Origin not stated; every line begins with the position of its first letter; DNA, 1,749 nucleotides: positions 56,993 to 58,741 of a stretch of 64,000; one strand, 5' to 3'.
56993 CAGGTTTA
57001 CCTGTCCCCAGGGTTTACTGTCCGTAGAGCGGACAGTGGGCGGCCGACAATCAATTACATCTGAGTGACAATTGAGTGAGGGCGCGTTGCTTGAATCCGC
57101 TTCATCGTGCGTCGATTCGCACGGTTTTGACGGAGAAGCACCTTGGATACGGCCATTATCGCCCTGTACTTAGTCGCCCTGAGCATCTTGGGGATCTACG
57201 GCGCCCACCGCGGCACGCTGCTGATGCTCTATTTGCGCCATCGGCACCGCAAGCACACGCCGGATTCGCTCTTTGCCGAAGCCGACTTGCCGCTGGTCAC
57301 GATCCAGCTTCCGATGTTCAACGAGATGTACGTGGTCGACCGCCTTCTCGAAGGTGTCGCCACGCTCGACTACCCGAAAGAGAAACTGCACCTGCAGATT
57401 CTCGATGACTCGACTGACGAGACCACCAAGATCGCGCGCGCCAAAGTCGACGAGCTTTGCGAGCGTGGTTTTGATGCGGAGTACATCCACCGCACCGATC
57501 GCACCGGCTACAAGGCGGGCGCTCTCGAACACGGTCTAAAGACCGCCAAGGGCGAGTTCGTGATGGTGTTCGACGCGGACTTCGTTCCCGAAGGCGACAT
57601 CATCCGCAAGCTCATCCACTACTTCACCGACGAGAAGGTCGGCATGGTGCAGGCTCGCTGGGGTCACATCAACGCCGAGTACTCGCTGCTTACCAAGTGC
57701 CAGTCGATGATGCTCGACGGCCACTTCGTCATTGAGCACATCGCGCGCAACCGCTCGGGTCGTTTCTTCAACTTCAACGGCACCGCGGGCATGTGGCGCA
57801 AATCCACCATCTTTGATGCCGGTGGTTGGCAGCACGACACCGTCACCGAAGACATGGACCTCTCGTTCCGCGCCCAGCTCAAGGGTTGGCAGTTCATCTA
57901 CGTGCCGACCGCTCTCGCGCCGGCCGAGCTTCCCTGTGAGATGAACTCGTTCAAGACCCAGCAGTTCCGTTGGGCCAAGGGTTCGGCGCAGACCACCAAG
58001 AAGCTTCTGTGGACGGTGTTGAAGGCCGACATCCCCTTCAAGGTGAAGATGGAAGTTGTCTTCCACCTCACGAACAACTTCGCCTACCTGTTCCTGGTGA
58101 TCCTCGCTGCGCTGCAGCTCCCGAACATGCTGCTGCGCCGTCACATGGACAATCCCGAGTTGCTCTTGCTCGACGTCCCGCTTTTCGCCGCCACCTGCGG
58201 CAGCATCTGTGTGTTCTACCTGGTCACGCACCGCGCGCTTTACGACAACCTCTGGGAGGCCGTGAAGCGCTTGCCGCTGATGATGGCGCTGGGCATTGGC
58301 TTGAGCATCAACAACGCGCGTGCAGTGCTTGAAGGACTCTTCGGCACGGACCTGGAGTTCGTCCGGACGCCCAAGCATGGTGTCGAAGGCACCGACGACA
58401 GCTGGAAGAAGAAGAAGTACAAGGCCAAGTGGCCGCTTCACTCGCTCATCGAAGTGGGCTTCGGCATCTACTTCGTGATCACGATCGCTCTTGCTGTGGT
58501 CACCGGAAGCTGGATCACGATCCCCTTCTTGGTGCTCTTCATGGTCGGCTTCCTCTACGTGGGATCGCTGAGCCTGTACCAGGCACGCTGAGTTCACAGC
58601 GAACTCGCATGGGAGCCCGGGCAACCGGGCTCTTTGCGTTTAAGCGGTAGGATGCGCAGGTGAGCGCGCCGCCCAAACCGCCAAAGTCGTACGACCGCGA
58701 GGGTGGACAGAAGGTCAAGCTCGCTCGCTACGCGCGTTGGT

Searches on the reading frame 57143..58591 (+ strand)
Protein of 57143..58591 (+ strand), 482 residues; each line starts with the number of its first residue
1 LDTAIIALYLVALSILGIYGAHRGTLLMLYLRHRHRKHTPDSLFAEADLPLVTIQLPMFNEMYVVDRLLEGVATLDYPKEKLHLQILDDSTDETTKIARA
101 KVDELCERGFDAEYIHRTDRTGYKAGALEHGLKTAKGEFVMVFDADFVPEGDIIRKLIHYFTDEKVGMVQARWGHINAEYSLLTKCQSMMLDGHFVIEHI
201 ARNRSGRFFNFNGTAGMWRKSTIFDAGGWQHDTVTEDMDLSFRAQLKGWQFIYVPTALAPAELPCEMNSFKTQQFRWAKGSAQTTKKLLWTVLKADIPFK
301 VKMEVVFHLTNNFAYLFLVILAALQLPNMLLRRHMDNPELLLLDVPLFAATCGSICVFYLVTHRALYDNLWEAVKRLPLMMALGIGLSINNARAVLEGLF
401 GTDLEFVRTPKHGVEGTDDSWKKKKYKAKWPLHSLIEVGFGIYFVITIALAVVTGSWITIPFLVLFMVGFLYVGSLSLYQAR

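Call 10: search_protein_families(library=pfam, proteins=[window:57143-58591:+])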
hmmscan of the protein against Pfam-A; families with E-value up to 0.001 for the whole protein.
window:57143-58591:+ (482 aa): 6 families
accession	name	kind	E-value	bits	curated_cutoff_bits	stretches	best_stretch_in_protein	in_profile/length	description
PF13641.12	Glyco_tranf_2_3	-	1.7e-21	77.7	27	1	52-280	3-230/230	Glycosyltransferase like family 2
PF13632.12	Glyco_trans_2_3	-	1.6e-19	70.9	27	1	140-322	2-192/198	Glycosyl transferase family group 2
PF00535.33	Glycos_transf_2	-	2.8e-17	63.6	23.3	1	56-203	4-145/168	Glycosyl transferase family 2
PF13506.12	Glyco_transf_21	-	7.9e-11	42.2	21.7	1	122-279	16-174/174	Glycosyl transferase family 21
PF10111.15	Glyco_tranf_2_2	-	6.3e-05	23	27.3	1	61-268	12-223/276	Glycosyltransferase like family 2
PF03552.20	Cellulose_synt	-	0.00027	20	24.7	1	228-433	416-624/722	Cellulose synthase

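Call 18: find_encoding_contigs(protein=window:57143-58591:+, flank=10000, max_places=10)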
Protein window:57143-58591:+ (482 aa): 1 contig read that carries it; 1 place shown.
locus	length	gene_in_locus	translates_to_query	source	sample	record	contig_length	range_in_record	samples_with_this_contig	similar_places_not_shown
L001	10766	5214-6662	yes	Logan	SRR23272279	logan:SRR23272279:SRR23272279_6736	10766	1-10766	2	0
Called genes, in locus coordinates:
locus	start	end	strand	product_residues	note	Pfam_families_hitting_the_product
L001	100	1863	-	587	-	PF13289:SIR2_2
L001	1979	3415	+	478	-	PF00749:tRNA-synt_1c, PF19269:Anticodon_2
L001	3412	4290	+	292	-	PF02517:Rce1-like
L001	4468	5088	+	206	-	-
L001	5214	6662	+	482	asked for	PF13506:Glyco_transf_21, PF00535:Glycos_transf_2, PF13641:Glyco_tranf_2_3, PF13632:Glyco_trans_2_3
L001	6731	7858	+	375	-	-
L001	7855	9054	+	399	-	-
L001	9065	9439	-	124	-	-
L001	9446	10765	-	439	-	?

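Call 27: find_homologous_proteins(query=window:57143-58591:+, max_evalue=1e-50)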
Query window:57143-58591:+ (482 aa): 7998 proteins with E <= 1e-50 among 8000 candidates; the best 120 are listed.
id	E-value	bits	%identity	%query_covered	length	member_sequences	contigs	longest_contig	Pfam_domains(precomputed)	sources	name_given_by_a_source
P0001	0.0e+0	1111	100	100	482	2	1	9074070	PF13632.13,PF13506.14,PF13641.13,PF00535.33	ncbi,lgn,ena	-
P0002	0.0e+0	1053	93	100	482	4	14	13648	PF13632.13,PF13506.14,PF13641.13,PF00535.33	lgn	-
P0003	0.0e+0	1015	91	100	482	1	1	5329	PF13632.13,PF13506.14,PF13641.13,PF00535.33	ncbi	ncbi:MAG: cellulose synthase family protein [Myxococcota bacterium]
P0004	0.0e+0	1014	89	100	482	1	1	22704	PF13632.13,PF13506.14,PF13641.13,PF00535.33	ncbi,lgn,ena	-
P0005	0.0e+0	1013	89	100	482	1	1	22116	PF13632.13,PF13506.14,PF13641.13,PF00535.33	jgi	-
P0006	2.6e-297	1005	88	100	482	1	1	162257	PF13632.13,PF13506.14,PF13641.13,PF00535.33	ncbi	-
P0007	4.2e-297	1004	88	100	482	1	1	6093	PF13632.13,PF13506.14,PF13641.13,PF00535.33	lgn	-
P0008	4.9e-297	1004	87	100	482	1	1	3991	PF13632.13,PF13506.14,PF13641.13,PF00535.33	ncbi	-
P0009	6.8e-292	987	87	100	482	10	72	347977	PF13632.13,PF10111.15,PF13506.14,PF13641.13,PF00535.33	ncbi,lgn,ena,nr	ncbi:MAG TPA: glycosyltransferase family 2 protein [Polyangiaceae bacterium LLY-WYZ-15_(1-7)]|nr:gly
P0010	1.3e-291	986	86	100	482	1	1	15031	PF13632.13,PF10111.15,PF13506.14,PF13641.13,PF00535.33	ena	-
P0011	3.3e-286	968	85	100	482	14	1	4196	PF13632.13,PF10111.15,PF13506.14,PF13641.13,PF00535.33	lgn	-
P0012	1.0e-284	963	85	100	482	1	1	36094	PF13632.13,PF10111.15,PF13506.14,PF13641.13,PF00535.33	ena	-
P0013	2.9e-284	961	85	100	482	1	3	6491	PF13632.13,PF10111.15,PF13506.14,PF13641.13,PF00535.33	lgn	-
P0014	5.0e-284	961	84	100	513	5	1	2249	PF13632.13,PF13506.14,PF13641.13,PF00535.33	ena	-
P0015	5.1e-284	961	84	100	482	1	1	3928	PF13632.13,PF10111.15,PF13506.14,PF13641.13,PF00535.33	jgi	-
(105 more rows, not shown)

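Call 28: find_encoding_contigs(protein=P0002, flank=4000, max_places=10)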
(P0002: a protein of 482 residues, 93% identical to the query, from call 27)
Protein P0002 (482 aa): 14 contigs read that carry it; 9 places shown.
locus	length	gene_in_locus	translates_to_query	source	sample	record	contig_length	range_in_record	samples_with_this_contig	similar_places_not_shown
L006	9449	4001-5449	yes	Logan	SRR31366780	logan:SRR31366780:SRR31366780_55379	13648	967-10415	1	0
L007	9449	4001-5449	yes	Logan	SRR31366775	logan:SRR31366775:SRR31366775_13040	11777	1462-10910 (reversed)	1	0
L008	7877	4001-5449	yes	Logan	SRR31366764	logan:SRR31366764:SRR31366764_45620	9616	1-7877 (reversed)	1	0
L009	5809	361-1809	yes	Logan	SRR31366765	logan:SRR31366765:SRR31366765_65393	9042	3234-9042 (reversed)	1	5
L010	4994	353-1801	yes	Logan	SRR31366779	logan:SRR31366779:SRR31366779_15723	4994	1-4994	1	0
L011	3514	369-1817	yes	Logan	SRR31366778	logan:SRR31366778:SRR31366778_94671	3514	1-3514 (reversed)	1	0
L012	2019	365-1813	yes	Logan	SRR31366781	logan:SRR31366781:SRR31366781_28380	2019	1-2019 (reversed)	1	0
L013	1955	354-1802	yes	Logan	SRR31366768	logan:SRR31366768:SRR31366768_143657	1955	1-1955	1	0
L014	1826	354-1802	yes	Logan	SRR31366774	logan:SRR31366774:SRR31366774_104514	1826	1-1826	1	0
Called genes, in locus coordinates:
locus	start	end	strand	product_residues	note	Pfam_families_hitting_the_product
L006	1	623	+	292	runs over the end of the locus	PF02517:Rce1-like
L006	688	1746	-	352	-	PF02012:BNR (faint)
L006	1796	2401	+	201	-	-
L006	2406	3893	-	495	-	-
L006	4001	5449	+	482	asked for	PF13506:Glyco_transf_21, PF00535:Glycos_transf_2, PF13641:Glyco_tranf_2_3, PF13632:Glyco_trans_2_3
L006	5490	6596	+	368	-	-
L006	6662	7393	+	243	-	PF01322:Cytochrom_C_2 (faint)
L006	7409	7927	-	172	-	-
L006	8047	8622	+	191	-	PF00440:TetR_N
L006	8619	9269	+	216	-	-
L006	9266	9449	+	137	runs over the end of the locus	-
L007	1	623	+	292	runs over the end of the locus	PF02517:Rce1-like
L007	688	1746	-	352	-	PF02012:BNR (faint)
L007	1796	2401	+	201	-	-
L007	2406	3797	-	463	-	-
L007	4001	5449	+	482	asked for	PF13506:Glyco_transf_21, PF00535:Glycos_transf_2, PF13641:Glyco_tranf_2_3, PF13632:Glyco_trans_2_3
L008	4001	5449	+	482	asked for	PF13506:Glyco_transf_21, PF00535:Glycos_transf_2, PF13641:Glyco_tranf_2_3, PF13632:Glyco_trans_2_3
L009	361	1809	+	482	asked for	PF13506:Glyco_transf_21, PF00535:Glycos_transf_2, PF13641:Glyco_tranf_2_3, PF13632:Glyco_trans_2_3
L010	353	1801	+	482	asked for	PF13506:Glyco_transf_21, PF00535:Glycos_transf_2, PF13641:Glyco_tranf_2_3, PF13632:Glyco_trans_2_3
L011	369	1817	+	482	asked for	PF13506:Glyco_transf_21, PF00535:Glycos_transf_2, PF13641:Glyco_tranf_2_3, PF13632:Glyco_trans_2_3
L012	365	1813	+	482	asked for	PF13506:Glyco_transf_21, PF00535:Glycos_transf_2, PF13641:Glyco_tranf_2_3, PF13632:Glyco_trans_2_3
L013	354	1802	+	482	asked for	PF13506:Glyco_transf_21, PF00535:Glycos_transf_2, PF13641:Glyco_tranf_2_3, PF13632:Glyco_trans_2_3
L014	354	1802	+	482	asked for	PF13506:Glyco_transf_21, PF00535:Glycos_transf_2, PF13641:Glyco_tranf_2_3, PF13632:Glyco_trans_2_3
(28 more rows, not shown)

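Call 29: find_encoding_contigs(protein=P0004, flank=4000, max_places=4)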
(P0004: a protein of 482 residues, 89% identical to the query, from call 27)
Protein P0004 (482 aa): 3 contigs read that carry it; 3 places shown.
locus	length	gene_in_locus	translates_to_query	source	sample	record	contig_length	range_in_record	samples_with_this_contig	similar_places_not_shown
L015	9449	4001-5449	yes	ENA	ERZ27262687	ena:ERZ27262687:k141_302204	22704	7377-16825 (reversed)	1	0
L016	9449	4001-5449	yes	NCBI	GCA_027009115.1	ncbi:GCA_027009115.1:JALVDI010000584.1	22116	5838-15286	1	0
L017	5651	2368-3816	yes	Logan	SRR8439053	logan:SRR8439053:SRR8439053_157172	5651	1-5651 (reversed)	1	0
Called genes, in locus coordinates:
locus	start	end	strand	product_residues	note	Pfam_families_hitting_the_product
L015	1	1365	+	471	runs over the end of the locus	-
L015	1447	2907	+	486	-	PF00749:tRNA-synt_1c, PF19269:Anticodon_2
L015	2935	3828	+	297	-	PF02517:Rce1-like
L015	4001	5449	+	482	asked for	PF13506:Glyco_transf_21, PF00535:Glycos_transf_2, PF13641:Glyco_tranf_2_3, PF13632:Glyco_trans_2_3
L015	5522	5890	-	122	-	-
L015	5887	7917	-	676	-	PF00580:UvrD-helicase, PF01443:Viral_helicase1 (faint), PF13245:AAA_19, PF13604:AAA_30 (faint), PF13361:UvrD_C, PF13538:UvrD_C_2 (weak)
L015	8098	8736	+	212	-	-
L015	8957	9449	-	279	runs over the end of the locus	-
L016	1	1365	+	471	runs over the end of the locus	-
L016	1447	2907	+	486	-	PF00749:tRNA-synt_1c, PF19269:Anticodon_2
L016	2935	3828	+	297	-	PF02517:Rce1-like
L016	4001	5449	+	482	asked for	PF13506:Glyco_transf_21, PF00535:Glycos_transf_2, PF13641:Glyco_tranf_2_3, PF13632:Glyco_trans_2_3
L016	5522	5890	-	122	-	-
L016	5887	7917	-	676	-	PF00580:UvrD-helicase, PF01443:Viral_helicase1 (faint), PF13245:AAA_19, PF13604:AAA_30 (faint), PF13361:UvrD_C, PF13538:UvrD_C_2 (weak)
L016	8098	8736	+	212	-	-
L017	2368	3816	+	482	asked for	PF13506:Glyco_transf_21, PF00535:Glycos_transf_2, PF13641:Glyco_tranf_2_3, PF13632:Glyco_trans_2_3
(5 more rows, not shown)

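Call 30: find_encoding_contigs(protein=P0006, flank=4000, max_places=4)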
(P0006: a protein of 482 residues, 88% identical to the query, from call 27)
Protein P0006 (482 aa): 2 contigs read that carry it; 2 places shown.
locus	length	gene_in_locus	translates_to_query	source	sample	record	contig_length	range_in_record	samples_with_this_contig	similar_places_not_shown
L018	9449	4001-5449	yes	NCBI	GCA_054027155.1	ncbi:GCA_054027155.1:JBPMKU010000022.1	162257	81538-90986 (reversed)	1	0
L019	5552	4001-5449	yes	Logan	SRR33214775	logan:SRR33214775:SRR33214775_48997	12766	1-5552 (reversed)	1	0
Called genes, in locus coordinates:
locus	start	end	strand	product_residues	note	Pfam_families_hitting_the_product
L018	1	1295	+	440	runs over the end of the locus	-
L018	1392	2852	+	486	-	PF00749:tRNA-synt_1c, PF19269:Anticodon_2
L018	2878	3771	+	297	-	PF02517:Rce1-like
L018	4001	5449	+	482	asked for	PF13506:Glyco_transf_21, PF00535:Glycos_transf_2, PF13641:Glyco_tranf_2_3, PF13632:Glyco_trans_2_3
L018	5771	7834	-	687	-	PF00580:UvrD-helicase, PF13245:AAA_19, PF13604:AAA_30 (faint), PF01443:Viral_helicase1 (faint), PF13361:UvrD_C, PF13538:UvrD_C_2 (weak)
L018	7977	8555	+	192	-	-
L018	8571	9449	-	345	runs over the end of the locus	-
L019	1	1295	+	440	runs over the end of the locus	-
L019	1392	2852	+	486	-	PF00749:tRNA-synt_1c, PF19269:Anticodon_2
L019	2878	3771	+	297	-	PF02517:Rce1-like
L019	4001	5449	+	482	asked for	PF13506:Glyco_transf_21, PF00535:Glycos_transf_2, PF13641:Glyco_tranf_2_3, PF13632:Glyco_trans_2_3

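Call 35: list_cluster_members(proteins=[P0001])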
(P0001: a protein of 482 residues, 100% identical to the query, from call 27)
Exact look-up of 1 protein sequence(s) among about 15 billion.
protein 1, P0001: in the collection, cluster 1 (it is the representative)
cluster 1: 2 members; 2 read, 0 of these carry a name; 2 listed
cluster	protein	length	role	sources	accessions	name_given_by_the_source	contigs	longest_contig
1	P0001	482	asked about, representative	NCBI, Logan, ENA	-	-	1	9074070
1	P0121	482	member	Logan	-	-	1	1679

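Call 47: find_encoding_contigs(protein=P0121, flank=3000, max_places=10)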
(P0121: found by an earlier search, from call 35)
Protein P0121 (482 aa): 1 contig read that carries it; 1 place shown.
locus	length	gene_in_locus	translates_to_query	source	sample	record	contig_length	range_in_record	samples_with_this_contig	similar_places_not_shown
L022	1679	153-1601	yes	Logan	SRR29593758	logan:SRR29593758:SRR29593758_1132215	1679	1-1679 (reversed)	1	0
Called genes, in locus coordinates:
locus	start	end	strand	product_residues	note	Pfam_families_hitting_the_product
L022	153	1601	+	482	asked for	PF13506:Glyco_transf_21, PF00535:Glycos_transf_2, PF13641:Glyco_tranf_2_3, PF13632:Glyco_trans_2_3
